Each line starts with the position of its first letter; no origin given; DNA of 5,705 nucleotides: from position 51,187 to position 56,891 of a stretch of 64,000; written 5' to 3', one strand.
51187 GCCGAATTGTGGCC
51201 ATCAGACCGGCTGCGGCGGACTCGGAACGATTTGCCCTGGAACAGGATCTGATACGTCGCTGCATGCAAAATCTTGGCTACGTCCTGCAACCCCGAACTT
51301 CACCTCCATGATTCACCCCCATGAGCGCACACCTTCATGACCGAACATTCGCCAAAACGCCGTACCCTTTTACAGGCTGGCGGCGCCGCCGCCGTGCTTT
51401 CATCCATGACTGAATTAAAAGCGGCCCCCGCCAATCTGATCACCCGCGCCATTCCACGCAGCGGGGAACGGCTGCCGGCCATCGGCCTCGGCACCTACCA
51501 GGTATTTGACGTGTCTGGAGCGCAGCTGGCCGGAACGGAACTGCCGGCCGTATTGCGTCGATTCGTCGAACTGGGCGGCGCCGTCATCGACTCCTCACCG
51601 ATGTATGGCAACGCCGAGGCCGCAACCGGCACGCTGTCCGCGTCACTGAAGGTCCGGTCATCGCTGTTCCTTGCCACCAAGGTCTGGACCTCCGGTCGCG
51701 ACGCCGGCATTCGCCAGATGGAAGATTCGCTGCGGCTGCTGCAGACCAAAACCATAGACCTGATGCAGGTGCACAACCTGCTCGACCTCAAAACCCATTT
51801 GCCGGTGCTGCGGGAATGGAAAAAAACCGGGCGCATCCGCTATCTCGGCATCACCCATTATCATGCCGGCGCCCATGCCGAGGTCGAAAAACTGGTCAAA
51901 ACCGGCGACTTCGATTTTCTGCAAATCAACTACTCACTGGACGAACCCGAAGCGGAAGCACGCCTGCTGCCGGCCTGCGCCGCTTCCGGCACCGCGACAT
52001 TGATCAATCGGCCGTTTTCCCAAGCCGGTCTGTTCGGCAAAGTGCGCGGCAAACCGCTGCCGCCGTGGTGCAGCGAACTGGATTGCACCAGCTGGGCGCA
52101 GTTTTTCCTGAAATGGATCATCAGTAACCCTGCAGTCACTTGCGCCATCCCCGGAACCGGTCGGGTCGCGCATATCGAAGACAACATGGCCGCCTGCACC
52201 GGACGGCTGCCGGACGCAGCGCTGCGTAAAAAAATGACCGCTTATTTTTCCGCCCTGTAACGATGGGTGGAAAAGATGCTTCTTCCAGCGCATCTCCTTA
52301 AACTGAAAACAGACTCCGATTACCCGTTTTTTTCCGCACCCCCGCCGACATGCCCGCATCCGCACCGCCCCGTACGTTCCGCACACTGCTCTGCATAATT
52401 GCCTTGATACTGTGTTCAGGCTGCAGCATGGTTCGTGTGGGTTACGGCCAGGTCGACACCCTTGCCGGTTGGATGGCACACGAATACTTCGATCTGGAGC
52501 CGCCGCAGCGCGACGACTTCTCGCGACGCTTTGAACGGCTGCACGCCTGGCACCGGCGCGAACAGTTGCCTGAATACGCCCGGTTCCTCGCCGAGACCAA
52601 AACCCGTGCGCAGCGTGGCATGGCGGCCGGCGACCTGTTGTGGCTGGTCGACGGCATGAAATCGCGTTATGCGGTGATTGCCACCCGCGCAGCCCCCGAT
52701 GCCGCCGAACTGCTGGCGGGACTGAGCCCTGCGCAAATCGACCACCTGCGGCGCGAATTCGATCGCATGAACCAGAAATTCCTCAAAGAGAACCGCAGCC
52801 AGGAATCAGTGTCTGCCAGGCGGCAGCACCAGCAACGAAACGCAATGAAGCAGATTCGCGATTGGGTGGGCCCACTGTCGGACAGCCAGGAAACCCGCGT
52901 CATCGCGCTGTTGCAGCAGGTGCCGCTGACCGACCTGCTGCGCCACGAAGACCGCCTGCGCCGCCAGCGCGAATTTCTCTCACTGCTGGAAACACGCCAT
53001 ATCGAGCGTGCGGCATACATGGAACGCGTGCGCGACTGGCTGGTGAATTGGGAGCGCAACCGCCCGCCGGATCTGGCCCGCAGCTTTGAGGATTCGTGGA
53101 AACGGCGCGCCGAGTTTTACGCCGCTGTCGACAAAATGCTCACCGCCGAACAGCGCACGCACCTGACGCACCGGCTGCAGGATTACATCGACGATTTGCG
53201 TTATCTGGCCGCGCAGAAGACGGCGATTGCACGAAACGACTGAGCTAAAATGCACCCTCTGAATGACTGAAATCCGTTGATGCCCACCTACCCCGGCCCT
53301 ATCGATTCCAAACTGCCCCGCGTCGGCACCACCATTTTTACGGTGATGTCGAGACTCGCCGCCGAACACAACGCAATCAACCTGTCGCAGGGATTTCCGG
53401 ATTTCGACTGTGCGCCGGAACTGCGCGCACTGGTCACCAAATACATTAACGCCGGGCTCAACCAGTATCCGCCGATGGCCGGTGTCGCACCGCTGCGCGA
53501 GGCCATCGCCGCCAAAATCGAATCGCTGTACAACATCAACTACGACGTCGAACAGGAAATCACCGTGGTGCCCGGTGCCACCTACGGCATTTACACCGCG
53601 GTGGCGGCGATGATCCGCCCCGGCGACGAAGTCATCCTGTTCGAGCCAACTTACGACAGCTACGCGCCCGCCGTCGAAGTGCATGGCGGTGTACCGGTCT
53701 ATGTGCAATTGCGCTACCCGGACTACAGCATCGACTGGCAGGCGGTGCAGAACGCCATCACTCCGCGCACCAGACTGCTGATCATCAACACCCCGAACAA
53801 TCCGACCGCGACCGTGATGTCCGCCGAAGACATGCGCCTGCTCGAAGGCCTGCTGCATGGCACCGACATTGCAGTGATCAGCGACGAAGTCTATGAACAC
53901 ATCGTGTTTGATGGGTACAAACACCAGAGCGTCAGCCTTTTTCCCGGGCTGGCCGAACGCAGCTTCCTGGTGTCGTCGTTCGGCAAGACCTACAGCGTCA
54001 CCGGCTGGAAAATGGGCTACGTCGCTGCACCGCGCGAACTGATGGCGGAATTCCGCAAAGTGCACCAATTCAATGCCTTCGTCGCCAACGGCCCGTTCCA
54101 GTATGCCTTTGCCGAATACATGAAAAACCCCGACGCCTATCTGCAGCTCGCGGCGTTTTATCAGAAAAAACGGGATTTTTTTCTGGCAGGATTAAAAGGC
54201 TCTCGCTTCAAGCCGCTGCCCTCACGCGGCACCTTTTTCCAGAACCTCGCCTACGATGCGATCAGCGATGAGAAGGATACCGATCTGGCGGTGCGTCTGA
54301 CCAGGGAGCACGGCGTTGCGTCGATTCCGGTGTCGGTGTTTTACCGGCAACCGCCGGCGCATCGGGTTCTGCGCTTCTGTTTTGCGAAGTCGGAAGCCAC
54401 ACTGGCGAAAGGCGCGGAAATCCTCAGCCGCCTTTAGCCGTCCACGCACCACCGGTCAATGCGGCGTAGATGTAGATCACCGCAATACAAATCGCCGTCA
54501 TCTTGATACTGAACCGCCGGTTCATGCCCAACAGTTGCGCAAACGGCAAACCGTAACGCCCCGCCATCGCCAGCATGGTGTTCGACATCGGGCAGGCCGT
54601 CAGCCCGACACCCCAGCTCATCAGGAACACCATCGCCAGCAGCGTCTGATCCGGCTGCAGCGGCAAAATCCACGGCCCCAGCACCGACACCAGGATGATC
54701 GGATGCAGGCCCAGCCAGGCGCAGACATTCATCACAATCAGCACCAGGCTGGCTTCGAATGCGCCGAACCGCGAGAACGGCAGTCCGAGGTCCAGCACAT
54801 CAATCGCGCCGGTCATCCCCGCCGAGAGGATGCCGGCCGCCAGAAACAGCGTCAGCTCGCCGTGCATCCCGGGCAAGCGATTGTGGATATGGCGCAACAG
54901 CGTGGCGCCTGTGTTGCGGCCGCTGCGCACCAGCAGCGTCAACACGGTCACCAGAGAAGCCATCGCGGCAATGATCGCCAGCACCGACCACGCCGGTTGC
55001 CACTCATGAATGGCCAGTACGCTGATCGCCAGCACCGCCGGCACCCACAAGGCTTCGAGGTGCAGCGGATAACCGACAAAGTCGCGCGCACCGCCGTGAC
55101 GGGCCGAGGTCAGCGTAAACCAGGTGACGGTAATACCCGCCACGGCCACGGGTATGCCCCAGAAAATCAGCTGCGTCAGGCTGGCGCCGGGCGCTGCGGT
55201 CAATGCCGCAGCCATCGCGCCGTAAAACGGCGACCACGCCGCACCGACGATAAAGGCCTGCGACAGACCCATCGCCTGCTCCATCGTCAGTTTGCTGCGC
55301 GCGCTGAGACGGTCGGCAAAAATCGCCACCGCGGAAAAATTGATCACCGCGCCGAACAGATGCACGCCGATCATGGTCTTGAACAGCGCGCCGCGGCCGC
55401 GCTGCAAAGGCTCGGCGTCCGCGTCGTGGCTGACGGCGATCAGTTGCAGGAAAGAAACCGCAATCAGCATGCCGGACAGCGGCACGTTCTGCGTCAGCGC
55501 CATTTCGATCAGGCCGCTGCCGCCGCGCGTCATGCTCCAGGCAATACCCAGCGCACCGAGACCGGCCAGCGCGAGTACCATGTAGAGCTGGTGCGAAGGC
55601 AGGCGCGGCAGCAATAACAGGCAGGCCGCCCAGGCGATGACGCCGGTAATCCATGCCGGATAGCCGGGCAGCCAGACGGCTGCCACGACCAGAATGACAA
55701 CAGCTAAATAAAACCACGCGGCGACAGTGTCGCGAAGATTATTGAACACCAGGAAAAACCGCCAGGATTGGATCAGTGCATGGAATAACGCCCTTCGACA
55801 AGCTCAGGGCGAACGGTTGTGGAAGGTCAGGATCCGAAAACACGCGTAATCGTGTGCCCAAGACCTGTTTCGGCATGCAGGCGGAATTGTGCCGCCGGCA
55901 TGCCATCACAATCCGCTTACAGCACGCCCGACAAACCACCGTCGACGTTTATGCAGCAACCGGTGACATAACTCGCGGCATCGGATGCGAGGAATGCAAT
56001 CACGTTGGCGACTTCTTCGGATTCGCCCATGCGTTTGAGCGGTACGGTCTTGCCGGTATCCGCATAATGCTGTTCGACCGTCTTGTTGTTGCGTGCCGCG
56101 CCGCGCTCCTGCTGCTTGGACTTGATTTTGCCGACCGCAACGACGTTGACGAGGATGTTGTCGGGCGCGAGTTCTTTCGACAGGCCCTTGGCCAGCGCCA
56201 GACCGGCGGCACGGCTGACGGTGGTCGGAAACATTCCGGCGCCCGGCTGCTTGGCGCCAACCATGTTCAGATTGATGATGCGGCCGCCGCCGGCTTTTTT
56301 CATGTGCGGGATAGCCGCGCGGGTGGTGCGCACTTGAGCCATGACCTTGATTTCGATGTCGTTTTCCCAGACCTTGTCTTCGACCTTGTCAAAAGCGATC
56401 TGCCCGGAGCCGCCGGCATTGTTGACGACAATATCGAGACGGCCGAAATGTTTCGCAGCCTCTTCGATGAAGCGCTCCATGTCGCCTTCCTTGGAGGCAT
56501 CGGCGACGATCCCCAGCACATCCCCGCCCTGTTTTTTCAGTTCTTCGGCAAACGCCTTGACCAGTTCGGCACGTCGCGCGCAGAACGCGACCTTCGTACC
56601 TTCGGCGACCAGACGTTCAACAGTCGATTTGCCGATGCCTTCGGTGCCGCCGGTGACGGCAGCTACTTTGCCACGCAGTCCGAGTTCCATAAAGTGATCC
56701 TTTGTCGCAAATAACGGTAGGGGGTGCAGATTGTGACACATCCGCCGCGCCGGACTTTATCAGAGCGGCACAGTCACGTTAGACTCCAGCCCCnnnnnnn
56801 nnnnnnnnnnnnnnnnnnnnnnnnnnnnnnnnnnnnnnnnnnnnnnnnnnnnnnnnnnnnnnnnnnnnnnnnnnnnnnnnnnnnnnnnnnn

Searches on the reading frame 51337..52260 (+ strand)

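Call 76: search_protein_families(library=pfam, max_evalue=0.00001, proteins=[window:51337-52260:+])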
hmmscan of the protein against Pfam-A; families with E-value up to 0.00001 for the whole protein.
window:51337-52260:+ (307 aa): 1 family
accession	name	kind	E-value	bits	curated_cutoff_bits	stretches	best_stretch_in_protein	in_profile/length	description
PF00248.27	Aldo_ket_red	-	6.5e-30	104.6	24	1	49-294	2-281/291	Aldo/keto reductase family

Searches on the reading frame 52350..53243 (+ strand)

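Call 76: search_protein_families(library=pfam, max_evalue=0.00001, proteins=[window:52350-53243:+])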
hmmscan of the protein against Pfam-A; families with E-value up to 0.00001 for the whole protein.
window:52350-53243:+ (297 aa): 1 family
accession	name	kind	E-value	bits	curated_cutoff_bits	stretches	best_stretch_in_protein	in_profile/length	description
PF19795.4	DUF6279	-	1e-22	81.4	27.7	1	45-236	1-188/195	Family of unknown function (DUF6279)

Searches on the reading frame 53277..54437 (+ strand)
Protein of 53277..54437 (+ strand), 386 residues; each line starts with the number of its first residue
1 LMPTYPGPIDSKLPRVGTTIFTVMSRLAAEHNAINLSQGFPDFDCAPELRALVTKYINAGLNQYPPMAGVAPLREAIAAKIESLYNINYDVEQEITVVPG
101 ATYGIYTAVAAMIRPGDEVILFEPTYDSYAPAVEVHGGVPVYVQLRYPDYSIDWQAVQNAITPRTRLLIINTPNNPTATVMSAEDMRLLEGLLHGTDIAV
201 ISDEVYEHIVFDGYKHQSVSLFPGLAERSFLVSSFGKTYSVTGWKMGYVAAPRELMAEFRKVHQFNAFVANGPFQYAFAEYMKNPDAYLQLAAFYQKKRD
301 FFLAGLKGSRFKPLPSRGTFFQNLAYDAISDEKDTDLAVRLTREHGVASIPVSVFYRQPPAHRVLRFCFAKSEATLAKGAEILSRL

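Call 76: search_protein_families(library=pfam, max_evalue=0.00001, proteins=[window:53277-54437:+])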
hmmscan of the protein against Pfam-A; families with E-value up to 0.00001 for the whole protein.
window:53277-54437:+ (386 aa): 2 families
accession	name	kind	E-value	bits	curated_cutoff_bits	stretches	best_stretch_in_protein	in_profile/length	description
PF00155.27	Aminotran_1_2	-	1.4e-56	192.7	19.7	1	33-381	3-359/361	Aminotransferase class I and II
PF01041.23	DegT_DnrJ_EryC1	-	4.4e-08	33.2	19.8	1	100-203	47-145/360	DegT/DnrJ/EryC1/StrS aminotransferase family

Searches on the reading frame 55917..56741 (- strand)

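Call 76: search_protein_families(library=pfam, max_evalue=0.00001, proteins=[window:55917-56741:-])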
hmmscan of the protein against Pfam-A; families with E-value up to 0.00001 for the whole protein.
window:55917-56741:- (274 aa): 3 families
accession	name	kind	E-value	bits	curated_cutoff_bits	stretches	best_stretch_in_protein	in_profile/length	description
PF13561.12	adh_short_C2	-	1.8e-50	172.2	27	1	34-271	6-236/236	Enoyl-(Acyl carrier protein) reductase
PF00106.31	adh_short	-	1.3e-44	152.4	26.6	1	25-212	1-188/195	short chain dehydrogenase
PF08659.16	KR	-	6.8e-12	46.1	22.6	1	29-137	5-117/180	KR domain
